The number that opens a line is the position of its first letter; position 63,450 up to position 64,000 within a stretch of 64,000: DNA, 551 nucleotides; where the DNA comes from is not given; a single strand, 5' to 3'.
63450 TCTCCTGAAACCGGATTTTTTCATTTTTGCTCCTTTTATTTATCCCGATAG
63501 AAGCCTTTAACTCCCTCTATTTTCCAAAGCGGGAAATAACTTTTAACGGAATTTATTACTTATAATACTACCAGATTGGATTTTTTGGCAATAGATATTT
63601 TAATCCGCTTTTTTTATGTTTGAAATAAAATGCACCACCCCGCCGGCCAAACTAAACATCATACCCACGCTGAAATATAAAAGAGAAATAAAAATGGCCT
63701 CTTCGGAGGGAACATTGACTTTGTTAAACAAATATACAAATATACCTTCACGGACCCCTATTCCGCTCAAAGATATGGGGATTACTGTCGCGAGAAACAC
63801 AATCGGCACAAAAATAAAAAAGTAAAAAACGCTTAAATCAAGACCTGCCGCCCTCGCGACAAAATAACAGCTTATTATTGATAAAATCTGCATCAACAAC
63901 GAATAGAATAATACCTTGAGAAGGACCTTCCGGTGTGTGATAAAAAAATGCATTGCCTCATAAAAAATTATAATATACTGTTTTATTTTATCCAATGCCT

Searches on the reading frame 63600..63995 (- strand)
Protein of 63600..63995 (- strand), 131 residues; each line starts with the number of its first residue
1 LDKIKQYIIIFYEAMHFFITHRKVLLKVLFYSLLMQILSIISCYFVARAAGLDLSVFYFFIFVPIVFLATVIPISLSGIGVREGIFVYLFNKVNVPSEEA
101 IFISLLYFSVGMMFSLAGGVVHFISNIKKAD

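Call 10: search_protein_families(library=pfam, proteins=[window:63600-63995:-], max_evalue=0.001)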
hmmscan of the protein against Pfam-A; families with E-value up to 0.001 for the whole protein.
window:63600-63995:- (131 aa): 1 family
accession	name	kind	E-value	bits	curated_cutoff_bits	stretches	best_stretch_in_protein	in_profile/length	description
PF03706.18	LPG_synthase_TM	-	2.5e-18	67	33.4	1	16-117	199-300/302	Lysylphosphatidylglycerol synthase TM region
